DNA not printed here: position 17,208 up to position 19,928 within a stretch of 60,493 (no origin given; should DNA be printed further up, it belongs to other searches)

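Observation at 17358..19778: HcrA-like molybdoenzyme with the family's catalytic glutamate replaced by glutamine and a nearby new lysine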

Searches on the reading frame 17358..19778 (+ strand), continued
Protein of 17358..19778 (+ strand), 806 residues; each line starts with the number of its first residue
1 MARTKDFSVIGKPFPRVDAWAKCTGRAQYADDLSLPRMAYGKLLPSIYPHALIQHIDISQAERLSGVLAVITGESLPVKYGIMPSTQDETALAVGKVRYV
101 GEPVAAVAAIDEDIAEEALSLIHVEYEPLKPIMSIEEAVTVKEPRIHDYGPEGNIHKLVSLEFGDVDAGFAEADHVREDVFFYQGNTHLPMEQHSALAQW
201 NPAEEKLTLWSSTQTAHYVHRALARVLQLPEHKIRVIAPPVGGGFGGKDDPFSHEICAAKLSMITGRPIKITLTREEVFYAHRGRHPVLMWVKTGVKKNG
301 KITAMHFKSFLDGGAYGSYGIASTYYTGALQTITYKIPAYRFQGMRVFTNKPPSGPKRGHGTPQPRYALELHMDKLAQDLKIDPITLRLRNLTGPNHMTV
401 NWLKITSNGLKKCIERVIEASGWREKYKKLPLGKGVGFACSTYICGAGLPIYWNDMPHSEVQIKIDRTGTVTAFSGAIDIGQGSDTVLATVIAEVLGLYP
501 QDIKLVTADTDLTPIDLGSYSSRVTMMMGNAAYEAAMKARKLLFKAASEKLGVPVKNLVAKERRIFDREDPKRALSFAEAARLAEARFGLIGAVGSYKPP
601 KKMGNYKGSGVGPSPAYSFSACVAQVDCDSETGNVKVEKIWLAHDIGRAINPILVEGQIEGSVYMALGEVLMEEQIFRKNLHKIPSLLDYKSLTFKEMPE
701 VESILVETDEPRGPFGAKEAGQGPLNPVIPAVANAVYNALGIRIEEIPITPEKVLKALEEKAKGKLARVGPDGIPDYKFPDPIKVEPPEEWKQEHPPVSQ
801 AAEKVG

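Call 48: list_cluster_members(proteins=[P0002, P0007, P0009, P0011, P0017, P0029, P0124, P0122])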
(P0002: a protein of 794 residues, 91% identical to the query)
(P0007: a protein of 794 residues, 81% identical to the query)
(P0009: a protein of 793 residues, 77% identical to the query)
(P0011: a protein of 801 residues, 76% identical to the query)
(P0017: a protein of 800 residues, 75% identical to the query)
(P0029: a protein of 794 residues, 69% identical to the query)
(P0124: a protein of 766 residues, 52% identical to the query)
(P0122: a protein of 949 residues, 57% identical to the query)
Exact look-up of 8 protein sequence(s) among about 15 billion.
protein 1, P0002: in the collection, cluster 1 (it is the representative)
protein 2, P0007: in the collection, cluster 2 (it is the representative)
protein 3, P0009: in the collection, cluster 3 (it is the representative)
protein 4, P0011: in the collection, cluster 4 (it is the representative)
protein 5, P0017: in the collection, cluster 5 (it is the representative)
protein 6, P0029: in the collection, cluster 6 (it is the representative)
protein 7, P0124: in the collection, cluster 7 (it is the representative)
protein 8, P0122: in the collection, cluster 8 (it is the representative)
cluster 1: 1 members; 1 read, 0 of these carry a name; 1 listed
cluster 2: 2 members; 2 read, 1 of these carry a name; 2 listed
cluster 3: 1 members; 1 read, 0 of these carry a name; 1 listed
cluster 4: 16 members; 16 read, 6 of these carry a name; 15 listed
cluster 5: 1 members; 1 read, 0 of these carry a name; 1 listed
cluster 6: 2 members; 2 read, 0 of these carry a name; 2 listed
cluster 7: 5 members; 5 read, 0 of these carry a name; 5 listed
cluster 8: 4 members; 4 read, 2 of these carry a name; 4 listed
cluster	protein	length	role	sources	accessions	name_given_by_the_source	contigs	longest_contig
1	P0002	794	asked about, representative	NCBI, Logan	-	-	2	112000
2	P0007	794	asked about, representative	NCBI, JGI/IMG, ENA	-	-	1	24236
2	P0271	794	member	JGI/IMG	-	4-hydroxybenzoyl-CoA reductase alpha subunit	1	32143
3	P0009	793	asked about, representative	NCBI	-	-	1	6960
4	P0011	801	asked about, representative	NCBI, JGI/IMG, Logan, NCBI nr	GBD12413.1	4-hydroxybenzoyl-CoA reductase subunit alpha [bacterium HR24] | 4-hydroxybenzoyl-CoA reductase alpha subunit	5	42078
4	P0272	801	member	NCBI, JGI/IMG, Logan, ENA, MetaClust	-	\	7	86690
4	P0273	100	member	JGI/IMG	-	4-hydroxybenzoyl-CoA reductase subunit alpha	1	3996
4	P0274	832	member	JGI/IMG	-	4-hydroxybenzoyl-CoA reductase alpha subunit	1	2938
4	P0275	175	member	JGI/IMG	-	CO/xanthine dehydrogenase Mo-binding subunit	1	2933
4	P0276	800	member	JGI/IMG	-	4-hydroxybenzoyl-CoA reductase subunit alpha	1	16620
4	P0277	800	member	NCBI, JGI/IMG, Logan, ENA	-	-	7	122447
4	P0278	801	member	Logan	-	-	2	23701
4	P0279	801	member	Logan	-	-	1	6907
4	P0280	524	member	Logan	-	-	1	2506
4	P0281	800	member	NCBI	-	-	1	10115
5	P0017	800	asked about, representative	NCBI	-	-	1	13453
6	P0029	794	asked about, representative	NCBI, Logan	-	-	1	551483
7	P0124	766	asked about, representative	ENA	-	-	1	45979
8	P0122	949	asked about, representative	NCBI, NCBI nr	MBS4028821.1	MAG: molybdopterin-dependent oxidoreductase [Ignavibacteriales bacterium] | molybdopterin-dependent oxidoreductase [Ignavibacteriales bacterium]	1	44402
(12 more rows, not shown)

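Call 49: find_encoding_contigs(protein=P0124, flank=10000, max_places=3)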
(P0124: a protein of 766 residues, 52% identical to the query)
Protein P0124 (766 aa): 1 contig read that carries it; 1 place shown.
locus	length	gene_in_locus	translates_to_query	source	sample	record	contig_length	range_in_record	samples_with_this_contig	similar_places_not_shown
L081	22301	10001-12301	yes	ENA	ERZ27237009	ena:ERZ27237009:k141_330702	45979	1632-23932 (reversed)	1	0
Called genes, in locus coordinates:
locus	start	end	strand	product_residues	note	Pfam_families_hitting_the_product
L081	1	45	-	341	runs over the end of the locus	PF08240:ADH_N, PF01262:AlaDh_PNT_C (weak), PF00107:ADH_zinc_N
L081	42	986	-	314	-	PF00378:ECH_1, PF16113:ECH_2, PF24463:DUF7577 (weak)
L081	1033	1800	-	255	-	PF00378:ECH_1, PF16113:ECH_2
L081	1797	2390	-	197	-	PF00440:TetR_N, PF17932:TetR_C_24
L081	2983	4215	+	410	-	PF13433:Peripla_BP_5 (weak), PF13458:Peripla_BP_6, PF01094:ANF_receptor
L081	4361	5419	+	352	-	PF02653:BPD_transp_2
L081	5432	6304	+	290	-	PF02653:BPD_transp_2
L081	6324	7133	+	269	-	PF00005:ABC_tran, PF13304:AAA_21 (faint), PF12399:BCA_ABC_TP_C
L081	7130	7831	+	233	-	PF00005:ABC_tran, PF13304:AAA_21 (faint)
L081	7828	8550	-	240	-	PF00989:PAS, PF13426:PAS_9 (weak), PF00196:GerE, PF08281:Sigma70_r4_2 (weak)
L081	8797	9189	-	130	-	PF01814:Hemerythrin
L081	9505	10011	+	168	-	PF00111:Fer2, PF13085:Fer2_3, PF01799:Fer2_2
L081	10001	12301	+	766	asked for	PF01315:Ald_Xan_dh_C, PF02738:MoCoBD_1, PF20256:MoCoBD_2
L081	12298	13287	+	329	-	PF00941:FAD_binding_5, PF03450:CO_deh_flav_C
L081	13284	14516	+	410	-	PF00330:Aconitase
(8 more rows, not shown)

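Call 50: find_encoding_contigs(protein=P0122, flank=10000, max_places=2)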
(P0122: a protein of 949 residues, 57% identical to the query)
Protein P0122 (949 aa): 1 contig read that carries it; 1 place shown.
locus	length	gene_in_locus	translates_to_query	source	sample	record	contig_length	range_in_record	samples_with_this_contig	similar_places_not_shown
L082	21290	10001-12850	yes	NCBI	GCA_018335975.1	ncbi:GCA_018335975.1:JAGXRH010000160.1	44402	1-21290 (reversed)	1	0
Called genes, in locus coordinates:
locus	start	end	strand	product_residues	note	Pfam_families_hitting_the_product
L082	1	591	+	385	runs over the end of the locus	PF06050:HGD-D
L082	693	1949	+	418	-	PF06050:HGD-D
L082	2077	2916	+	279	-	PF01869:BcrAD_BadFG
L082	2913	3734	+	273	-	PF00370:FGGY_N (faint), PF01869:BcrAD_BadFG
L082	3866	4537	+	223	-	-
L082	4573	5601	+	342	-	PF08240:ADH_N, PF16912:Glu_dehyd_C, PF00107:ADH_zinc_N, PF13602:ADH_zinc_N_2 (weak)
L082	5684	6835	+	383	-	PF02771:Acyl-CoA_dh_N, PF02770:Acyl-CoA_dh_M, PF00441:Acyl-CoA_dh_1, PF22924:ACOX_C_alpha1 (weak), PF08028:Acyl-CoA_dh_2, PF21263:Acyl-CoA-dh_C (faint)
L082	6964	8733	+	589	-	PF01855:POR_N, PF02775:TPP_enzyme_C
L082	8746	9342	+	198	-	PF01558:POR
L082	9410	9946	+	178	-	-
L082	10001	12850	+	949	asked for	PF00111:Fer2 (weak), PF01799:Fer2_2, PF01315:Ald_Xan_dh_C, PF02738:MoCoBD_1, PF20256:MoCoBD_2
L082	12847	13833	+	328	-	PF00941:FAD_binding_5, PF03450:CO_deh_flav_C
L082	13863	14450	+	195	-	PF01128:IspD, PF12804:NTP_transf_3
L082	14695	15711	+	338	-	PF00589:Phage_integrase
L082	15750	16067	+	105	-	PF04570:zf-FLZ (weak)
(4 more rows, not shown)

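Call 54: search_protein_families(library=pfam, proteins=[L007:12393-13034:+, L007:13040-14002:+, L007:15055-15786:+, L007:17031-17681:+, L007:17832-18362:+, L007:18552-18965:+, L007:18983-19825:+, L007:19841-20635:+, L007:20734-21888:+])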
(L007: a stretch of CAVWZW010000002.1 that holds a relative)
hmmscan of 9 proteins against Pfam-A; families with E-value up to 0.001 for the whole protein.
L007:12393-13034:+ (213 aa): 2 families
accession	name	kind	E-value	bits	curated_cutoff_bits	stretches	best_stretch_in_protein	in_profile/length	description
PF13975.11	gag-asp_proteas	-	5.6e-06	27.3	28.2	1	95-171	9-91/92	gag-polyprotein putative aspartyl protease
PF13650.11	Asp_protease_2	-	5.5e-05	24.2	24.3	1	95-143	9-57/90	Aspartyl protease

L007:13040-14002:+ (320 aa): 1 family
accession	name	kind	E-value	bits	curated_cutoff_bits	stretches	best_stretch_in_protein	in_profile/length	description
PF01522.26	Polysacc_deac_1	-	1.2e-17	64.5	23.1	1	25-151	3-108/124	Polysaccharide deacetylase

L007:15055-15786:+ (243 aa): 1 family
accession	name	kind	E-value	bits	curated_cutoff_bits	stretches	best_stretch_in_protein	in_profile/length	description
PF13271.11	DUF4062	-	2.9e-18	66.3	24.7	1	5-91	1-82/82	Domain of unknown function (DUF4062)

L007:17031-17681:+ (216 aa): 4 families
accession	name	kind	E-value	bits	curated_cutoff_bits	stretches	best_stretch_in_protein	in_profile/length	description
PF12804.13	NTP_transf_3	-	1.8e-34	119.6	27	1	6-163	1-156/160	MobA-like NTP transferase domain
PF01128.25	IspD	-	6.2e-07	29.8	27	1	4-121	1-119/221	2-C-methyl-D-erythritol 4-phosphate cytidylyltransferase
PF00483.29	NTP_transferase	-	7.3e-05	22.9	21.2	1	6-103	2-110/245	Nucleotidyl transferase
PF02348.25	CTP_transf_3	-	0.00028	21.2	22.6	1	5-122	1-117/217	Cytidylyltransferase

L007:17832-18362:+ (176 aa): 3 families
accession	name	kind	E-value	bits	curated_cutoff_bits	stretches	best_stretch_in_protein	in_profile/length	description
PF00578.27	AhpC-TSA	-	2.6e-19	69.8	26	1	32-148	7-120/124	AhpC/TSA family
PF08534.16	Redoxin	-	5.8e-15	55.8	26.6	1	32-148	8-127/148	Redoxin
PF13905.12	Thioredoxin_8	-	6.5e-08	33.2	27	1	50-148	1-93/94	Thioredoxin-like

L007:18552-18965:+ (137 aa): 1 family
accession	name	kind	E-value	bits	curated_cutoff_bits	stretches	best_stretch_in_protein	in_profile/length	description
PF01042.26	Ribonuc_L-PSP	-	6.3e-20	71.8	27.3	1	29-134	17-120/121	Endoribonuclease L-PSP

L007:18983-19825:+ (280 aa): 2 families
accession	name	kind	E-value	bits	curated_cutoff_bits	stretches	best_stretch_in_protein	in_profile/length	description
PF22599.2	SecDF_P1_head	-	8.1e-23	80.9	27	1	162-268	8-114/114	SecDF, P1 head subdomain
PF21760.3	SecD_1st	-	2.3e-07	30.6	27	1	49-109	1-58/60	Protein translocase subunit SecDF, P1 domain, N-terminal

L007:19841-20635:+ (264 aa): 2 families
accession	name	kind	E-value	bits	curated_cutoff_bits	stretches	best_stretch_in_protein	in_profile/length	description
PF00378.25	ECH_1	-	7e-58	196.3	27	1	14-264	4-249/251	Enoyl-CoA hydratase/isomerase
PF16113.10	ECH_2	-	1.1e-38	134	27.2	1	17-203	2-186/335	Enoyl-CoA hydratase/isomerase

L007:20734-21888:+ (384 aa): 5 families
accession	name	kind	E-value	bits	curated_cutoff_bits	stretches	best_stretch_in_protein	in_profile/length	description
PF00441.29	Acyl-CoA_dh_1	-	7.2e-52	175.9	22.4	1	232-381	1-149/150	Acyl-CoA dehydrogenase, C-terminal domain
PF02770.24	Acyl-CoA_dh_M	-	4.7e-24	84.8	33.3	1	126-220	1-97/97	Acyl-CoA dehydrogenase, middle domain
PF08028.16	Acyl-CoA_dh_2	-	2.9e-22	79.8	22.7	1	249-370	3-133/134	Acyl-CoA dehydrogenase, C-terminal domain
PF02771.21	Acyl-CoA_dh_N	-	5.8e-06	27.1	22.9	1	14-122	2-113/113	Acyl-CoA dehydrogenase, N-terminal domain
PF22924.1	ACOX_C_alpha1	-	0.00011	22.4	27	1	314-375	101-162/169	Acyl-CoA oxidase, C-alpha1 domain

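Call 58: find_encoding_contigs(protein=P0002, flank=10000, max_places=2)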
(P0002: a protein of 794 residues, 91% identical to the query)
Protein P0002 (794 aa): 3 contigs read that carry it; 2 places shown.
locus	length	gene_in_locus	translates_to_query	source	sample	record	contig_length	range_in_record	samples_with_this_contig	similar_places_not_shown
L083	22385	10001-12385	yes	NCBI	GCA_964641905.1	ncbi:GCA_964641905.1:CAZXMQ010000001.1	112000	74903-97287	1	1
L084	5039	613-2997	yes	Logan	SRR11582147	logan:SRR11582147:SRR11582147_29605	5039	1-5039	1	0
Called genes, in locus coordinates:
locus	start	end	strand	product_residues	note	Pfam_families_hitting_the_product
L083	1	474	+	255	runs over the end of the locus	-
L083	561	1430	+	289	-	PF00753:Lactamase_B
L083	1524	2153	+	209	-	PF00081:Sod_Fe_N, PF02777:Sod_Fe_C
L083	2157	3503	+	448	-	PF02812:ELFV_dehydrog_N, PF00208:ELFV_dehydrog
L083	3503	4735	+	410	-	PF01676:Metalloenzyme, PF10143:PhosphMutase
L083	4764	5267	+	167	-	PF00210:Ferritin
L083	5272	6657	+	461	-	PF03972:MmgE_PrpD_N, PF19305:MmgE_PrpD_C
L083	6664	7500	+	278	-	PF02679:ComA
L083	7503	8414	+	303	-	PF01073:3Beta_HSD (faint), PF01370:Epimerase, PF13460:NAD_binding_10, PF16363:GDP_Man_Dehyd (faint), PF08338:DUF1731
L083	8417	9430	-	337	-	PF00899:ThiF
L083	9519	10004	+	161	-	PF00111:Fer2, PF13085:Fer2_3 (weak), PF01799:Fer2_2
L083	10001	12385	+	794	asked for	PF01315:Ald_Xan_dh_C, PF02738:MoCoBD_1, PF20256:MoCoBD_2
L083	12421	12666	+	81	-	PF15919:HicB_lk_antitox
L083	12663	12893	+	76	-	PF07927:HicA_toxin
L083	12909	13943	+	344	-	PF00941:FAD_binding_5, PF03450:CO_deh_flav_C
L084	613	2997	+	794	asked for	PF01315:Ald_Xan_dh_C, PF02738:MoCoBD_1, PF20256:MoCoBD_2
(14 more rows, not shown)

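Call 59: find_encoding_contigs(protein=P0123, flank=10000, max_places=2)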
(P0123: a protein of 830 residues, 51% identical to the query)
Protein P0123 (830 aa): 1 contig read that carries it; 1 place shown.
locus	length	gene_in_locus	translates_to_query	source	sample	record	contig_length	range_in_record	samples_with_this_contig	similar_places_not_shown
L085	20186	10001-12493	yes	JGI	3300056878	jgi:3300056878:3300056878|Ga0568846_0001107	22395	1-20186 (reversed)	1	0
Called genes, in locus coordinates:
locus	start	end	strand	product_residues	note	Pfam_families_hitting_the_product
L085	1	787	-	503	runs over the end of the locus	PF01590:GAF, PF13185:GAF_2, PF13492:GAF_3, PF01590:GAF, PF13185:GAF_2, PF13492:GAF_3, PF00990:GGDEF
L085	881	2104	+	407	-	PF07690:MFS_1, PF12832:MFS_1_like (weak), PF13347:MFS_2 (weak), PF00083:Sugar_tr, PF03092:BT1 (faint), PF07690:MFS_1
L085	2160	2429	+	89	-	-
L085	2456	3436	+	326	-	PF08240:ADH_N, PF00107:ADH_zinc_N, PF13602:ADH_zinc_N_2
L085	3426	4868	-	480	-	PF22025:ThiI_fer, PF02926:THUMP, PF02568:ThiI, PF00581:Rhodanese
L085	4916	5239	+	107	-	PF01035:DNA_binding_1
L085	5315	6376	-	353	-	PF25852:DUF6242_C (faint), PF13088:BNR_2 (faint), PF13859:BNR_3 (faint), PF02012:BNR (faint), PF15899:BNR_6 (faint), PF15902:Sortilin-Vps10 (faint)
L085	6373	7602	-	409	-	PF02812:ELFV_dehydrog_N, PF00208:ELFV_dehydrog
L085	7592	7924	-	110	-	PF02625:XdhC_CoxI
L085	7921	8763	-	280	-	PF13478:XdhC_C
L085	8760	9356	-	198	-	PF01128:IspD (weak), PF12804:NTP_transf_3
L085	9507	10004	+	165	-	PF00111:Fer2 (weak), PF13085:Fer2_3 (weak), PF01799:Fer2_2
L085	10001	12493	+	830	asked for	PF01315:Ald_Xan_dh_C, PF02738:MoCoBD_1, PF20256:MoCoBD_2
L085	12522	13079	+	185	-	PF00881:Nitroreductase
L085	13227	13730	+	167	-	PF05036:SPOR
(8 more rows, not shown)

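Call 60: find_encoding_contigs(protein=P0131, flank=10000, max_places=2)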
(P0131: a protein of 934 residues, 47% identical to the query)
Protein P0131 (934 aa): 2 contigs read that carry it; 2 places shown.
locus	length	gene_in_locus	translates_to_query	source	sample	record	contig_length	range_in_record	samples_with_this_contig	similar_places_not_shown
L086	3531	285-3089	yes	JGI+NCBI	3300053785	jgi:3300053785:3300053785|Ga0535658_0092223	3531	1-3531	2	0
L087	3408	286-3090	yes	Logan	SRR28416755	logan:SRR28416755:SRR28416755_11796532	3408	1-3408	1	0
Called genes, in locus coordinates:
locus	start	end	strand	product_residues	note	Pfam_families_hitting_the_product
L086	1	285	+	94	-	?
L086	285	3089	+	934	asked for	PF00111:Fer2 (weak), PF01799:Fer2_2, PF01315:Ald_Xan_dh_C, PF02738:MoCoBD_1, PF20256:MoCoBD_2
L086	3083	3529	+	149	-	?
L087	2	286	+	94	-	?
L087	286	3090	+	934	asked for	PF00111:Fer2 (weak), PF01799:Fer2_2, PF01315:Ald_Xan_dh_C, PF02738:MoCoBD_1, PF20256:MoCoBD_2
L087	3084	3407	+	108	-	?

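Call 61: find_encoding_contigs(protein=P0127, flank=10000, max_places=2)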
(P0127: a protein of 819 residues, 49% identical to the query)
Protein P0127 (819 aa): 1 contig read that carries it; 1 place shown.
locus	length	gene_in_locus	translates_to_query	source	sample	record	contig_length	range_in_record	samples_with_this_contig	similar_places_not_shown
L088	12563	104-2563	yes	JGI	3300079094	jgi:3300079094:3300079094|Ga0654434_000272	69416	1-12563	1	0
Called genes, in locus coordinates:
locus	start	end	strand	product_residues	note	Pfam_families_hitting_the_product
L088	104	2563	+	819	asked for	PF01315:Ald_Xan_dh_C, PF02738:MoCoBD_1, PF20256:MoCoBD_2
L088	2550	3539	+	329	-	PF00941:FAD_binding_5, PF03450:CO_deh_flav_C (weak)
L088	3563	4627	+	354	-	PF01522:Polysacc_deac_1 (weak)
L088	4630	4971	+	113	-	PF04342:DMT_6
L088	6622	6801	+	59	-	-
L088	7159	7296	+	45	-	-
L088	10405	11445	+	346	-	-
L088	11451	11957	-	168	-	PF01641:SelR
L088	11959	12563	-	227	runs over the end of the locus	-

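Call 76: predict_structure(alignment_id=A1)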
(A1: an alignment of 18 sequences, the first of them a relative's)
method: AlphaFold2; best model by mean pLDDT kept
length: 806 residues; sequences in the alignment: 18
mean_pLDDT: 65.4   pTM: 0.53
mean pLDDT of the five models: 65.4, 64.6, 61.9, 61.4, 54.2
residues with pLDDT >= 90: 188; 70-90: 202; 50-70: 169; < 50: 247
segments of 3 or more residues with pLDDT < 50: 1-28, 78-99, 129-156, 185-193, 240-251, 279-286, 313-330, 347-362, 446-458, 476-483, 507-523, 598-614, 673-697, 712-717, 793-806
pLDDT, mean of each block of 10 residues (from residue 1): 29 26 36 72 70 78 93 60 29 42 80 89 73 31 30 49 81 92 48 68 84 56 68 65 34 76 91 57 52 90 83 38 40 73 57 28 66 92 92 72 67 95 93 94 52 36 82 57 58 88 58 26 55 87 94 92 93 93 89 66 27 55 93 87 77 58 64 37 25 42 79 46 73 95 82 89 89 68 59 41 33
secondary structure, 60 per line:
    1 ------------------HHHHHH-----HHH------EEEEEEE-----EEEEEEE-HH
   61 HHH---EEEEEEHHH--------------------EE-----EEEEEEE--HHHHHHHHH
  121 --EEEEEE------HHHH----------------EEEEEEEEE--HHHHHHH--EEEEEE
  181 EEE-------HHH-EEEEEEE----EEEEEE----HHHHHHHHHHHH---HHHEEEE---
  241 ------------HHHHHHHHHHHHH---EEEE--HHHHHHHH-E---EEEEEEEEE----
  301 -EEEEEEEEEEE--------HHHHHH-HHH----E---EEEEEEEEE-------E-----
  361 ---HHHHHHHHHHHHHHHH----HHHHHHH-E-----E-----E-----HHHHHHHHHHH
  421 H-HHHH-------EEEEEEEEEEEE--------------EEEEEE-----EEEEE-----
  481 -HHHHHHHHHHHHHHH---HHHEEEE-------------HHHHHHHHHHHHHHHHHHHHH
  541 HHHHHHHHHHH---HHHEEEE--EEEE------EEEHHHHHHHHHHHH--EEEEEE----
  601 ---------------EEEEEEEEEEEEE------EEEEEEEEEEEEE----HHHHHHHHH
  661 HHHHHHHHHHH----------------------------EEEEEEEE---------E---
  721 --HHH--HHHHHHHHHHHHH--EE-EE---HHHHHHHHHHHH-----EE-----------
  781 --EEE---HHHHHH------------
elements in order (helices of 4 or more, strands of 3 or more residues): H19-24 E39-45 E51-57 H59-63 E67-72 E103-109 H112-120 E123-128 H135-138 E155-163 H166-172 E175-183 E195-201 E206-211 H216-227 E234-237 H253-265 E269-272 H275-282 E288-296 E302-312 H321-326 E339-347 H364-379 H384-390 H410-421 H423-426 E434-445 E460-465 E471-475 H482-496 E503-506 H520-551 E558-561 E564-567 E574-576 H577-588 E591-596 E616-628 E635-647 H652-671 E700-707 H728-740 H751-762 E783-785 H789-794
